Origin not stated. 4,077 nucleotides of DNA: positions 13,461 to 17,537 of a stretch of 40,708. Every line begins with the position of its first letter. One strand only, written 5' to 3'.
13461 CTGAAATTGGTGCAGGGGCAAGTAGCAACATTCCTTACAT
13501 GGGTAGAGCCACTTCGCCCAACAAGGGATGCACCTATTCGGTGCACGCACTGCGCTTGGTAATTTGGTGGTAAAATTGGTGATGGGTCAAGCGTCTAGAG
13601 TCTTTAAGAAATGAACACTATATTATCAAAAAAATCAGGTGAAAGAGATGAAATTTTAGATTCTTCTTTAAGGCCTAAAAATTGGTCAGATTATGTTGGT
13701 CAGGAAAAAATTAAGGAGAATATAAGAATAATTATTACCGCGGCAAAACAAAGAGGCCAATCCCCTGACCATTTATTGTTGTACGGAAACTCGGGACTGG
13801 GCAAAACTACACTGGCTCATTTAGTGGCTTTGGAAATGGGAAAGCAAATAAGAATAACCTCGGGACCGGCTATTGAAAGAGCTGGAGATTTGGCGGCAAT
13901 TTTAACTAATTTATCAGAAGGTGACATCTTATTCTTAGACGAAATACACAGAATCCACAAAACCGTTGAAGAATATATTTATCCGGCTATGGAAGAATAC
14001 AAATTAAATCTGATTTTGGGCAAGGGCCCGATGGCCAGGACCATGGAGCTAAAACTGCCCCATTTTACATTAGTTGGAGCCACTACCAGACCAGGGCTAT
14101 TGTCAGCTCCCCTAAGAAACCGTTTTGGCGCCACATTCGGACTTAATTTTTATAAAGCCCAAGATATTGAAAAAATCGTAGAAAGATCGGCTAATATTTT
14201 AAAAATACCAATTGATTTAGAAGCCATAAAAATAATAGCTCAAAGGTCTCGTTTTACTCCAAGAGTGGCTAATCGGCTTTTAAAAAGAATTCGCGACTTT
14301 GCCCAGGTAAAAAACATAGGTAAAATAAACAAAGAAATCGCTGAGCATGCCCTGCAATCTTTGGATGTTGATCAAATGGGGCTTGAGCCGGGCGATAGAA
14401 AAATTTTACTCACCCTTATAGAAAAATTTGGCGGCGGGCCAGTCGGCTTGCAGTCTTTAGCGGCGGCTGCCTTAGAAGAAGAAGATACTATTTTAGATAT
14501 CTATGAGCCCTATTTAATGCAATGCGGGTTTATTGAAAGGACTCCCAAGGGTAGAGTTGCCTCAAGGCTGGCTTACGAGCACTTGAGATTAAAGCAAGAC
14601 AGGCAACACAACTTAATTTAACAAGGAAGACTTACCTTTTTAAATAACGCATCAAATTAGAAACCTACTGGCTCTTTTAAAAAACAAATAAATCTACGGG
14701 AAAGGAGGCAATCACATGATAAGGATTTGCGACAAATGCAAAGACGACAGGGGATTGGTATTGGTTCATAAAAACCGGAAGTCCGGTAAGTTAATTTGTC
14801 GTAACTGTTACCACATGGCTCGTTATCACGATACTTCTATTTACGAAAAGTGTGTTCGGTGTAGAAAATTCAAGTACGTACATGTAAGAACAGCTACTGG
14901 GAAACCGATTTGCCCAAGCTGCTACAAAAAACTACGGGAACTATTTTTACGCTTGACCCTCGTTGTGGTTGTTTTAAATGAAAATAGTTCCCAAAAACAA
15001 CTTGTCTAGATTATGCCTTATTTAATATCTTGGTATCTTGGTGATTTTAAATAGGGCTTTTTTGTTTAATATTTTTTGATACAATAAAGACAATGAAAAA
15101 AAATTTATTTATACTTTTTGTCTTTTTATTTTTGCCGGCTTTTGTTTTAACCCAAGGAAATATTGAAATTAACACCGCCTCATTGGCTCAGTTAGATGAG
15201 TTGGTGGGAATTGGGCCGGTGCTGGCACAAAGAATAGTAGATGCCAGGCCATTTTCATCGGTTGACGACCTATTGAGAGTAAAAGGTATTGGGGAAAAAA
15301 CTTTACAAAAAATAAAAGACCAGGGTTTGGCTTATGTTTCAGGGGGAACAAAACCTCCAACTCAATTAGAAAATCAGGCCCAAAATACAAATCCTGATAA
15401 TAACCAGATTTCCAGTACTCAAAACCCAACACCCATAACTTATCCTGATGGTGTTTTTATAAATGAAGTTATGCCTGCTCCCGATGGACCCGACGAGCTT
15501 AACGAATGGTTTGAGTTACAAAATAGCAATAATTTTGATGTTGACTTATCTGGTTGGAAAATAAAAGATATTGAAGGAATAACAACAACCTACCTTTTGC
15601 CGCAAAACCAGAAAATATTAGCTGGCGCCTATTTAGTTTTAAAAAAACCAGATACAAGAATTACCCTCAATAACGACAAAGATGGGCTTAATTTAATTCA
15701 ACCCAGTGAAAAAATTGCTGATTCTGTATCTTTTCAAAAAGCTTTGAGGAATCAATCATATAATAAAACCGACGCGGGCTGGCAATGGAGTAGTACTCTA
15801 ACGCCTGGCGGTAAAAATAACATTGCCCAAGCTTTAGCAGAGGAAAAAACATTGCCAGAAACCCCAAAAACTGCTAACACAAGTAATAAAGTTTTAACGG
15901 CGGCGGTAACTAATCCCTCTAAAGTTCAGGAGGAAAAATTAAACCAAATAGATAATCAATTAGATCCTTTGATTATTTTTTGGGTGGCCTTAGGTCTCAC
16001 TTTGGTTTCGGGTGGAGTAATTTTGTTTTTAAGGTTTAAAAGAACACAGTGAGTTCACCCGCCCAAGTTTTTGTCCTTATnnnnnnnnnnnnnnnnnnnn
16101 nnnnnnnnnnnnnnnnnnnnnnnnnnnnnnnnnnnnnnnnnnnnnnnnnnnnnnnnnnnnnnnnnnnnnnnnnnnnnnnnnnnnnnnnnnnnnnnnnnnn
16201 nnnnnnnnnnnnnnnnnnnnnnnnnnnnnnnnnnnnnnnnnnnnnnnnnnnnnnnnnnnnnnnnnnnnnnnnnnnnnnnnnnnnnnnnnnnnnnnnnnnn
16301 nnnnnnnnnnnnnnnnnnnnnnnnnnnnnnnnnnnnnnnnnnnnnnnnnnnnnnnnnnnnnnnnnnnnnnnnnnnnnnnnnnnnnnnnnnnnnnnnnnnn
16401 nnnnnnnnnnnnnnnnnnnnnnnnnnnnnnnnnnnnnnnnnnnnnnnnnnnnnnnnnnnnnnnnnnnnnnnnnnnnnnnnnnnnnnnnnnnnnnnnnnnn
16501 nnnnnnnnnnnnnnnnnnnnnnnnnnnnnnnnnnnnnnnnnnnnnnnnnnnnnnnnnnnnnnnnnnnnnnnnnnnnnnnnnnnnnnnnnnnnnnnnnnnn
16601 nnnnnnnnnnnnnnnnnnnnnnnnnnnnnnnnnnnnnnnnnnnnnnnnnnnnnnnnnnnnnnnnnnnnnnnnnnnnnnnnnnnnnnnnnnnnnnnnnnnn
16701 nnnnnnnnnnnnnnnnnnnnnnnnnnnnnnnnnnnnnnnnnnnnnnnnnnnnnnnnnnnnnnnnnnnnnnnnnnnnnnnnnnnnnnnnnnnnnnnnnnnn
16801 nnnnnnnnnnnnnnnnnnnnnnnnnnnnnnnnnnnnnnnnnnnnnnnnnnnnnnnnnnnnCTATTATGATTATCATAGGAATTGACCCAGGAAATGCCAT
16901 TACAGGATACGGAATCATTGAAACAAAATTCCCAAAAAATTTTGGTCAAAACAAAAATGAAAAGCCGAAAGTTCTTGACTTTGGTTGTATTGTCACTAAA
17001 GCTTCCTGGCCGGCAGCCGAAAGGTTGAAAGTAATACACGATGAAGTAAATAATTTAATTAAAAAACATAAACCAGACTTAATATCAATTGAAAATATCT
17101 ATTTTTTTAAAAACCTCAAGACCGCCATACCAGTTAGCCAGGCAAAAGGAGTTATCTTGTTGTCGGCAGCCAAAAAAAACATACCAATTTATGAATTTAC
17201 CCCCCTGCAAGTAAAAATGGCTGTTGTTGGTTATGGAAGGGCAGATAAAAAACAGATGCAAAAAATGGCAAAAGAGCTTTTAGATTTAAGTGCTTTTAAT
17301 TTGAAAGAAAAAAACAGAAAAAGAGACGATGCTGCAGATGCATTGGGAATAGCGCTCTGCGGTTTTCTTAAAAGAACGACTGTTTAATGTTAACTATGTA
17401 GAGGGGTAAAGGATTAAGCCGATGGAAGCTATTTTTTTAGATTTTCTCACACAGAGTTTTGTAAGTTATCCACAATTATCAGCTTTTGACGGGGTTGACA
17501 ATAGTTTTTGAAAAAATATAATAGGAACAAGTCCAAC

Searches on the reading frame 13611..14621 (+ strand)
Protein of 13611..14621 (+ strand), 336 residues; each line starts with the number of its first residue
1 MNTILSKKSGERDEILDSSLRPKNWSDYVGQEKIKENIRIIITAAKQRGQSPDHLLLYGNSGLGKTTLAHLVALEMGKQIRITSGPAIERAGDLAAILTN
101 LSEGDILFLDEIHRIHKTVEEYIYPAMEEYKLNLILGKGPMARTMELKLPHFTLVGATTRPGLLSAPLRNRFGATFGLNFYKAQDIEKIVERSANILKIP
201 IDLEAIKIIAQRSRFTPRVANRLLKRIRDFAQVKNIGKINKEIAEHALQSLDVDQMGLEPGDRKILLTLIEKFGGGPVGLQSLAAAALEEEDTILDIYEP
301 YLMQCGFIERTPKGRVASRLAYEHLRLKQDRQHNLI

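Call 67: search_protein_families(library=pfam, proteins=[window:13611-14621:+], max_evalue=0.001)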
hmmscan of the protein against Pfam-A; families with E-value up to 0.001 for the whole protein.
window:13611-14621:+ (336 aa): 9 families
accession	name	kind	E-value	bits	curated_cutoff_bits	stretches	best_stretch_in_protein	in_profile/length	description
PF05496.18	RuvB_N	-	1.2e-71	240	27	1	20-175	1-156/159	Holliday junction DNA helicase RuvB P-loop domain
PF17864.7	AAA_lid_4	-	1e-28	99.3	27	1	181-254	1-74/74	RuvB AAA lid domain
PF05491.19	RuvB_C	-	8e-23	80.6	24.7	1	256-325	2-71/72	RuvB C-terminal winged helix domain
PF00004.35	AAA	-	3.5e-18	66.8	21.2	1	55-176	1-127/131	ATPase family associated with various cellular activities (AAA)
PF07728.20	AAA_5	-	1.1e-09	38.9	22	1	54-172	1-139/139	AAA domain (dynein-related subfamily)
PF05673.19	DUF815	-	3.1e-05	23.7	23.8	0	26-111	28-115/249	Protein of unknown function (DUF815)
PF06068.19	TIP49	-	9.2e-05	22.2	23.8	1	17-83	14-81/347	TIP49 P-loop domain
PF00158.32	Sigma54_activat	-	0.00013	22.1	20.2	0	36-73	6-43/168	Sigma-54 interaction domain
PF13191.12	AAA_16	-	0.00029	21.8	32.6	0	48-90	20-63/167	AAA ATPase domain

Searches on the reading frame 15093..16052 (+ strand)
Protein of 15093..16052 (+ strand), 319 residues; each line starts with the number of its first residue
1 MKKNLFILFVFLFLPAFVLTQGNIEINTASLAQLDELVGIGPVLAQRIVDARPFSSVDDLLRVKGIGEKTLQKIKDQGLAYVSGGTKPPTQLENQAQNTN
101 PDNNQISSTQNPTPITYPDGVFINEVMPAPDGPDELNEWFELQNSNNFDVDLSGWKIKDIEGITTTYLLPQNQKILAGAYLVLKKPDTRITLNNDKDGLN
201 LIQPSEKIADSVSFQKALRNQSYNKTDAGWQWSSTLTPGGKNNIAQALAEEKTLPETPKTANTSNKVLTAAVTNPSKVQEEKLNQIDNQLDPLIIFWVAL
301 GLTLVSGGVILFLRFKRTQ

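Call 67: search_protein_families(library=pfam, proteins=[window:15093-16052:+], max_evalue=0.001)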
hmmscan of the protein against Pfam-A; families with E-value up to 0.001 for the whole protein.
window:15093-16052:+ (319 aa): 6 families
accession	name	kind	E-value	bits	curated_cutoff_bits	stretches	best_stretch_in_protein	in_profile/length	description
PF12836.13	HHH_3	-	1.2e-17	64.1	27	1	23-76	5-62/65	Helix-hairpin-helix motif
PF00932.25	LTD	-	3.6e-16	59.9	34.3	1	119-214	6-107/109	Lamin Tail Domain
PF00633.29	HHH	-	3.4e-09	36.5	24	0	56-75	9-28/30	Helix-hairpin-helix motif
PF14520.12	HHH_5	-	7.5e-07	30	27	1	34-76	4-53/57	Helix-hairpin-helix domain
PF06514.17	PsbU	-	3.8e-06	27.2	24.5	1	22-76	13-67/93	Photosystem II 12 kDa extrinsic protein (PsbU)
PF14716.13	HHH_8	-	0.00059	20.6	30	0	52-75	42-65/73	Helix-hairpin-helix domain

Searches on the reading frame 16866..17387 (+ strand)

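Call 68: search_protein_families(library=pfam, proteins=[window:16866-17387:+], max_evalue=0.001)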
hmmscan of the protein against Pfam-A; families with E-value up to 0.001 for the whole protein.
window:16866-17387:+ (173 aa): 2 families
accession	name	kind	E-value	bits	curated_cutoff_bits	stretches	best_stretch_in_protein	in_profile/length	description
PF02075.23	RuvC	-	2.3e-42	144.8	22.2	1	3-165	1-147/148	Crossover junction endodeoxyribonuclease RuvC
PF07066.17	DUF3882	-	0.00036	20.9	22.1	1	40-163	34-157/162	Lactococcus phage M3 protein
